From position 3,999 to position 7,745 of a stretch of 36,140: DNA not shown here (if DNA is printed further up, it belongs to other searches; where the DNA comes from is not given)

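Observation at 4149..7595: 1148-aa Cys-rich secreted giant with beta-helix-like C-terminal repeats and no recognisable family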

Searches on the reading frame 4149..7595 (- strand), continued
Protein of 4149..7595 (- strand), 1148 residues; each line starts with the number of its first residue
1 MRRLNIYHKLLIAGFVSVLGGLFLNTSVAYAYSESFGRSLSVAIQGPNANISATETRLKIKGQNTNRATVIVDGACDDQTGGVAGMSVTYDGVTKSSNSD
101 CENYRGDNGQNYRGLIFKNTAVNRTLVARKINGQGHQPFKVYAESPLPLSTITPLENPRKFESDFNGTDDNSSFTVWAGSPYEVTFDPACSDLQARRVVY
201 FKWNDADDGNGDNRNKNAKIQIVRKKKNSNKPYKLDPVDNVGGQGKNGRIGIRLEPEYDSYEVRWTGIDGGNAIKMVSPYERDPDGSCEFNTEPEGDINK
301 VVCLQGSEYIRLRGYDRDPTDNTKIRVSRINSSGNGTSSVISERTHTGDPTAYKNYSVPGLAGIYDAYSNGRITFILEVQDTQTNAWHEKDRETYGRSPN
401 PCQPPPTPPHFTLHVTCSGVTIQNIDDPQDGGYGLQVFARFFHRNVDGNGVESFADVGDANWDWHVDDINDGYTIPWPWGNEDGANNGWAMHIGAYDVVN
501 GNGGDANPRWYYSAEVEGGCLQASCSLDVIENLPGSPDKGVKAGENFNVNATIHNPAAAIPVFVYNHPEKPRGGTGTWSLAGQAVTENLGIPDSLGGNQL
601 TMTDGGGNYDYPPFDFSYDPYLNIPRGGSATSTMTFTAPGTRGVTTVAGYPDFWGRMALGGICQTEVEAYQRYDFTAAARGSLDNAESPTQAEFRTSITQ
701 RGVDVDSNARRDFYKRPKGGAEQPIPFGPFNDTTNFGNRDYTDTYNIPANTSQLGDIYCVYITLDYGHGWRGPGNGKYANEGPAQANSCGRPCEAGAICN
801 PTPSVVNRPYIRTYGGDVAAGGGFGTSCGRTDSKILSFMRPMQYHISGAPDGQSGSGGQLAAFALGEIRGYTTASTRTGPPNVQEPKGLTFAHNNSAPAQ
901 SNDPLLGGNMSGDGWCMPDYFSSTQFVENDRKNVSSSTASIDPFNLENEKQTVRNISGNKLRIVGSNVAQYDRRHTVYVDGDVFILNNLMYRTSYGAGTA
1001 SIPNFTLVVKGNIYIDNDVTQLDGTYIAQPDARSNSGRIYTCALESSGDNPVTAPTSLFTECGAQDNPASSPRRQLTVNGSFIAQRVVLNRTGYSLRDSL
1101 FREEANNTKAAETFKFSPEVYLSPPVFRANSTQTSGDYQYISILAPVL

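Call 30: find_homologous_proteins(query=A2, max_evalue=1e-10)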
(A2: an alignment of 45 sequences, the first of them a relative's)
Query A2 (45 sequences) (1148 aa, profile of the alignment): 6 proteins with E <= 1e-10 among 8000 candidates.
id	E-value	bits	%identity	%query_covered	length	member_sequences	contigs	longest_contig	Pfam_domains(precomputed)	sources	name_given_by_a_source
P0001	0.0e+0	1076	100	100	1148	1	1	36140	-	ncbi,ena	-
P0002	0.0e+0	1043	36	96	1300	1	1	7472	-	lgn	-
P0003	1.6e-273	930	32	94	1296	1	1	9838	-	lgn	-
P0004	6.9e-171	590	40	26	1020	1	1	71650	-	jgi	jgi:hypothetical protein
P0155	2.7e-22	98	25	29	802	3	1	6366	-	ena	-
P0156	3.7e-22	97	26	25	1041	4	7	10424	-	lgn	-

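Call 34: find_related_loci(query=A1, collection=genome_contigs, flank=6000)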
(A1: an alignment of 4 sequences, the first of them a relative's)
Query A1 (1148 aa) in genome_contigs; peptide patterns used: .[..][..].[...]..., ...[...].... (x = any residue, [..] = any of these).
76 stretches matched a pattern, but none encodes a relative of the query by tblastn (E <= 1e-3).

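Call 39: find_related_loci(query=A3, collection=genome_contigs, flank=8000)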
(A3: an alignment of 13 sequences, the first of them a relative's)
Query A3 (1148 aa) in genome_contigs; peptide patterns used: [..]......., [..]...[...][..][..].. (x = any residue, [..] = any of these).
202 stretches matched a pattern; 91 encode a relative of the query (tblastn E <= 1e-3); the best 80 are kept; 80 distinct loci.
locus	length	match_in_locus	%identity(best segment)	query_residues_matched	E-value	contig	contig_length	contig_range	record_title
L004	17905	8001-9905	41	485-1148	2e-123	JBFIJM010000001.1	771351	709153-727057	MAG: Candidatus Saccharimonadales bacterium isolate Mix_sand11.2021.09.Z.86 k141_1409330_length_771351_cov_17.0050, whol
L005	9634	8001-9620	44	489-1031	5e-115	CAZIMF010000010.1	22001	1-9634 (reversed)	MAG TPA_asm: uncultured Candidatus Saccharibacteria bacterium isolate SRP200132_co1_3 genome assembly, contig: NODE_4103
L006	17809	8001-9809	40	508-1148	1e-103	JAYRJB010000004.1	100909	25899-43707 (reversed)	MAG: Candidatus Saccharimonadales bacterium isolate SZ_szas25bin.8 k141_350806, whole genome shotgun sequence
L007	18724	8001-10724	32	375-1148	1e-73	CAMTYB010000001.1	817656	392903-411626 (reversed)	MAG: uncultured Candidatus Saccharibacteria bacterium isolate G04_MAG_00031 genome assembly, contig: G04_MAG_00031_00000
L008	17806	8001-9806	39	508-1148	5e-108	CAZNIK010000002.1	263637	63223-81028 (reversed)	MAG TPA_asm: uncultured Candidatus Saccharibacteria bacterium isolate binchicken_co245_158 genome assembly, contig: NODE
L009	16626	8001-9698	30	517-1148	6e-62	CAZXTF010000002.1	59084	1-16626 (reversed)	MAG TPA_asm: uncultured Candidatus Saccharibacteria bacterium isolate SRP344714_co1_143 genome assembly, contig: NODE_11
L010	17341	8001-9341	31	663-1148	5e-50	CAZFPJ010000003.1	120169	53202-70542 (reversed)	MAG TPA_asm: uncultured Candidatus Saccharibacteria bacterium isolate SRP292972_co3_78 genome assembly, contig: NODE_195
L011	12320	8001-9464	30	643-1148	8e-50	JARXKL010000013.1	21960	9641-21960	MAG: Patescibacteria group bacterium isolate bin04 NODE_672_length_21960_cov_17.442136, whole genome shotgun sequence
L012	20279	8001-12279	32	673-1148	2e-48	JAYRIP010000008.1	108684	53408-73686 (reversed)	MAG: Candidatus Saccharimonadales bacterium isolate SZ_szas25bin.56 k141_1530166, whole genome shotgun sequence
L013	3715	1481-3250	31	520-1148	3e-48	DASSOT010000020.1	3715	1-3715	MAG TPA_asm: Candidatus Saccharimonadales bacterium isolate SMAG_U1259 k141_1178838, whole genome shotgun sequence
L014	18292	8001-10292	27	373-1148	6e-46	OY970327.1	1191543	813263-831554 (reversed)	MAG: Candidatus Saccharimonadia bacterium isolate MFD01275.bin.c.7 genome assembly, chromosome: 1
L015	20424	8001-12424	35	683-1148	4e-47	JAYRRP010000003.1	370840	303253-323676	MAG: Candidatus Saccharimonadales bacterium isolate XM1_ASGE3bin.32 k141_308254, whole genome shotgun sequence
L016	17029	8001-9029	34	755-1148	5e-44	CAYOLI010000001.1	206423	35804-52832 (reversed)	MAG TPA_asm: uncultured Candidatus Saccharibacteria bacterium isolate SRP135725_co1_35 genome assembly, contig: NODE_12_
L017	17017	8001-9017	35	796-1148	8e-44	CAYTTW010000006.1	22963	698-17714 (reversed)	MAG TPA_asm: uncultured Candidatus Saccharibacteria bacterium isolate SRP200132_co1_589 genome assembly, contig: NODE_38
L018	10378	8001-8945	36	805-1148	6e-41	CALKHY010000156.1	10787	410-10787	MAG TPA_asm: uncultured Candidatus Saccharibacteria bacterium isolate SRR4028141_bin.49_CONCOCT_v1.1_MAG genome assembly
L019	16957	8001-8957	33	805-1148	5e-39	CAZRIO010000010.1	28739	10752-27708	MAG TPA_asm: uncultured Candidatus Saccharibacteria bacterium isolate SRP200132_co1_783 genome assembly, contig: NODE_27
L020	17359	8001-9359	31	657-1148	1e-38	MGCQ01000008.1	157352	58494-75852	MAG: Candidatus Saccharibacteria bacterium RIFCSPHIGHO2_12_FULL_41_12 rifcsphigho2_12_scaffold_592, whole genome shotgun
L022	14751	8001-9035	36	752-1148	3e-38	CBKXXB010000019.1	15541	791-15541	MAG TPA_asm: uncultured bacterium isolate SRR29175778_binner123_Refined_11 genome assembly, contig: ERZ27337285.296, who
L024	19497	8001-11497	35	782-1148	7e-38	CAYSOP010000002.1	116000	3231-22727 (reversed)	MAG TPA_asm: uncultured Candidatus Saccharibacteria bacterium isolate SRP200132_co1_551 genome assembly, contig: NODE_15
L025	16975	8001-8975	37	797-1148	4e-38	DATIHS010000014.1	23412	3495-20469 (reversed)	MAG TPA_asm: Patescibacteria group bacterium isolate SMAG_U15644 k141_324960, whole genome shotgun sequence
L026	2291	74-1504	30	685-1148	3e-38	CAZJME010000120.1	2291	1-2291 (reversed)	MAG TPA_asm: uncultured Candidatus Saccharibacteria bacterium isolate SRP135725_co1_616 genome assembly, contig: NODE_94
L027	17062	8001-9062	32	755-1148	1e-36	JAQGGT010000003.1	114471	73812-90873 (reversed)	MAG: Candidatus Saccharibacteria bacterium isolate RYN_414 scaffold_443600, whole genome shotgun sequence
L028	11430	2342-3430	33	799-1148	2e-36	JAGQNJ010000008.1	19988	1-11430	MAG: Candidatus Saccharibacteria bacterium isolate HKST-UBA65 NODE_8_length_19988_cov_3.371302, whole genome shotgun seq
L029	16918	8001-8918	33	805-1148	3e-36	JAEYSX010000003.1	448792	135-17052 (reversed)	MAG: Candidatus Parcubacteria bacterium isolate OH_CBlB_112 k127_2214311, whole genome shotgun sequence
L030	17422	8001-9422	33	676-1148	4e-51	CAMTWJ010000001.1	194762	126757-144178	MAG: uncultured Candidatus Saccharibacteria bacterium isolate G02_MAG_00014 genome assembly, contig: G02_MAG_00014_00000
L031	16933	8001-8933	35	805-1148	7e-36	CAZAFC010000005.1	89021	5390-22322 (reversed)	MAG TPA_asm: uncultured Candidatus Saccharibacteria bacterium isolate SRP200132_co1_536 genome assembly, contig: NODE_30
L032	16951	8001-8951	31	805-1148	1e-34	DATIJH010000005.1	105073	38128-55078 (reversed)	MAG TPA_asm: Candidatus Saccharimonadales bacterium isolate SMAG_U15686 k141_624772, whole genome shotgun sequence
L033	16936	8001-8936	33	805-1148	5e-34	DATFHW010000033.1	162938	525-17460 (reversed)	MAG TPA_asm: Candidatus Saccharimonadales bacterium isolate SMAG_U8699 k141_1401909, whole genome shotgun sequence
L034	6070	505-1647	33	687-1148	3e-33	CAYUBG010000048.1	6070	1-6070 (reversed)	MAG TPA_asm: uncultured Candidatus Saccharibacteria bacterium isolate SRP170004_co1_3 genome assembly, contig: NODE_2111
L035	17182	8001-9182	32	741-1148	5e-33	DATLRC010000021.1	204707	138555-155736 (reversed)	MAG TPA_asm: Candidatus Dormiibacterota bacterium isolate SMAG_U13894 k141_1316200, whole genome shotgun sequence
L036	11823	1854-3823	36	520-1148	4e-32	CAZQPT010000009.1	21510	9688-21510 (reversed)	MAG TPA_asm: uncultured Candidatus Saccharibacteria bacterium isolate SRP200132_co1_550 genome assembly, contig: NODE_42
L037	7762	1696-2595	33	804-1148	4e-32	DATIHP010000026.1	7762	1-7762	MAG TPA_asm: Candidatus Saccharimonadales bacterium isolate SMAG_U15641 k141_734511, whole genome shotgun sequence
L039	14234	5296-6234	31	805-1148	1e-31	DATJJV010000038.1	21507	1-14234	MAG TPA_asm: Candidatus Pristimantibacillus sp. isolate SMAG_U15575 k141_4783746, whole genome shotgun sequence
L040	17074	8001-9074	32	782-1148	4e-31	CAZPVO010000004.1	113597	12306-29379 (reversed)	MAG TPA_asm: uncultured Candidatus Saccharibacteria bacterium isolate SRP200132_co1_123 genome assembly, contig: NODE_16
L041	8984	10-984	33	799-1148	4e-31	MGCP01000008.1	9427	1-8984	MAG: Candidatus Saccharibacteria bacterium RIFCSPHIGHO2_02_FULL_47_12 rifcsphigho2_02_scaffold_15885, whole genome shotg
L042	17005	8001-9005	32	808-1148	3e-30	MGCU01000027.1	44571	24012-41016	MAG: Candidatus Saccharibacteria bacterium RIFCSPHIGHO2_12_FULL_47_16b rifcsphigho2_12_scaffold_763, whole genome shotgu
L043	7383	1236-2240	33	805-1147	5e-31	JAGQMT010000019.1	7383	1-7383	MAG: Candidatus Saccharibacteria bacterium isolate HKST-UBA49 NODE_19_length_7383_cov_3.457980, whole genome shotgun seq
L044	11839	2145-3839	34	799-1148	6e-31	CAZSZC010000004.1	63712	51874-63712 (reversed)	MAG TPA_asm: uncultured Candidatus Saccharibacteria bacterium isolate SRP298887_co1_348 genome assembly, contig: NODE_24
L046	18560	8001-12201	33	803-1148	5e-31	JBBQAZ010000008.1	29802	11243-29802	MAG: Candidatus Saccharimonadales bacterium isolate Co_metawrap_1416 Cmw_1416_k141_25863032_length_29802_cov_8.9978, who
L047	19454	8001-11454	35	798-1148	6e-38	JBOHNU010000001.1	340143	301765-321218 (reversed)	MAG: Candidatus Saccharimonadales bacterium isolate SD8029_maxbin2.bin.13 NODE_1_length_340143_cov_2.844225, whole genom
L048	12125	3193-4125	33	798-1148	5e-30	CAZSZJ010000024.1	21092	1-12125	MAG TPA_asm: uncultured Candidatus Saccharibacteria bacterium isolate SRP200132_co1_502 genome assembly, contig: NODE_43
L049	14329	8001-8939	33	805-1148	4e-30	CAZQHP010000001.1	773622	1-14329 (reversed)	MAG TPA_asm: uncultured Candidatus Saccharibacteria bacterium isolate SRP178908_co1_46 genome assembly, contig: NODE_2_l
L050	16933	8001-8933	33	805-1148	4e-29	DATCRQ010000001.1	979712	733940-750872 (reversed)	MAG TPA_asm: Candidatus Saccharimonadales bacterium isolate SMAG_U7283 k141_89128, whole genome shotgun sequence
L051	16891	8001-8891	33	805-1148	5e-29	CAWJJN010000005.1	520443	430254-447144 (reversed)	MAG: uncultured Candidatus Saccharibacteria bacterium isolate MFD05674.bin.1.49 genome assembly, contig: contig_86960, w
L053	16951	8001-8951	34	793-1148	2e-28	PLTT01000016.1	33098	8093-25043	MAG: Candidatus Saccharibacteria bacterium isolate bog_1338 73.20120700_S1D.140_contig_38860, whole genome shotgun seque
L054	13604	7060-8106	29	808-1148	4e-28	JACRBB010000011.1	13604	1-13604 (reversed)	MAG: Candidatus Saccharibacteria bacterium isolate NC_groundwater_1609_Pr3_B-0.1um_49_10 SR-2_scaffold_141_1314936, whol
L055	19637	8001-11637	34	805-1148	3e-27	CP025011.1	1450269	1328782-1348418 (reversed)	Candidatus Saccharibacteria bacterium YM_S32_TM7_50_20 chromosome, complete genome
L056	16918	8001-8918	35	805-1148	3e-26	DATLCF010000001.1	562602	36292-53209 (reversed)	MAG TPA_asm: Nevskiaceae bacterium isolate SMAG_U14317 k141_10451599, whole genome shotgun sequence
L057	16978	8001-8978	32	797-1148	6e-26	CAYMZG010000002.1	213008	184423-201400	MAG TPA_asm: uncultured Candidatus Saccharibacteria bacterium isolate SRP298887_co1_121 genome assembly, contig: NODE_13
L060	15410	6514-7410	30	808-1148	1e-24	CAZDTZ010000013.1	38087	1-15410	MAG TPA_asm: uncultured Candidatus Saccharibacteria bacterium isolate SRP200132_co1_471 genome assembly, contig: NODE_18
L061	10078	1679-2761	31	757-1148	3e-32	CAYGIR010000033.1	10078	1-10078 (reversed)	MAG TPA_asm: uncultured Candidatus Saccharibacteria bacterium isolate ERP113451_co1_98 genome assembly, contig: NODE_827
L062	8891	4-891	28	802-1126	2e-24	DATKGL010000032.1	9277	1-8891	MAG TPA_asm: Patescibacteria group bacterium isolate SMAG_U14550 k141_52505, whole genome shotgun sequence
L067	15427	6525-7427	30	808-1148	2e-22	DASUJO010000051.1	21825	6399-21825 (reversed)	MAG TPA_asm: Candidatus Saccharimonadales bacterium isolate SMAG_U1488 k141_837366, whole genome shotgun sequence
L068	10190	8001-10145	28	854-1148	1e-22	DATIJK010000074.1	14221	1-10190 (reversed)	MAG TPA_asm: Candidatus Saccharimonadales bacterium isolate SMAG_U15689 k141_438863, whole genome shotgun sequence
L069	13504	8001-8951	30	795-1148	1e-21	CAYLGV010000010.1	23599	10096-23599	MAG TPA_asm: uncultured Candidatus Saccharibacteria bacterium isolate SRP296810_co1_372 genome assembly, contig: NODE_20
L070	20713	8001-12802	30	807-1148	3e-28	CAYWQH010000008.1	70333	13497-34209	MAG TPA_asm: uncultured Candidatus Saccharibacteria bacterium isolate SRP200132_co1_766 genome assembly, contig: NODE_51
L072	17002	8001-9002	29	793-1148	1e-19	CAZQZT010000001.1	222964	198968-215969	MAG TPA_asm: uncultured Candidatus Saccharibacteria bacterium isolate binchicken_co308_31 genome assembly, contig: NODE_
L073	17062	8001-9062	31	808-1148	1e-27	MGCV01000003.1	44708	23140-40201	MAG: Candidatus Saccharibacteria bacterium RIFCSPHIGHO2_12_FULL_47_17 rifcsphigho2_12_scaffold_1371, whole genome shotgu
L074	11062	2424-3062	35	916-1148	2e-19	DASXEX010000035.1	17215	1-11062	MAG TPA_asm: Candidatus Saccharimonadales bacterium isolate SMAG_U5123 k141_2507213, whole genome shotgun sequence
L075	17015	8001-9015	38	797-1148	2e-19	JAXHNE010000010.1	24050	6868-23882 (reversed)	MAG: Candidatus Saccharibacteria bacterium isolate Salar_de_Ascotan_soil_MAG_ASO77 contig_6048_polypolish, whole genome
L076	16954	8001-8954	29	792-1148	3e-18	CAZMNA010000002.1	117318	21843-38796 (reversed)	MAG TPA_asm: uncultured Candidatus Saccharibacteria bacterium isolate binchicken_co241_136 genome assembly, contig: NODE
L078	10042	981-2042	27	808-1148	3e-16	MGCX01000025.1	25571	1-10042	MAG: Candidatus Saccharibacteria bacterium RIFCSPHIGHO2_12_FULL_49_19 rifcsphigho2_12_scaffold_4135, whole genome shotgu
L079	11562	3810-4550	30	862-1091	5e-7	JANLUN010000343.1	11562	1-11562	MAG: Planctomycetota bacterium isolate OTE_25_concoct_112_sub OTE_25_k141_3057065, whole genome shotgun sequence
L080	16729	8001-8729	28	866-1091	4e-6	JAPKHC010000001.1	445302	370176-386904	MAG: Planctomycetota bacterium isolate PDA_C_MAG.29 MAG.29_1, whole genome shotgun sequence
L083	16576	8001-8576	29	915-1085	8e-5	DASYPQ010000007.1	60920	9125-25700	MAG TPA_asm: Planctomycetota bacterium isolate SMAG_U4461 k141_2025076, whole genome shotgun sequence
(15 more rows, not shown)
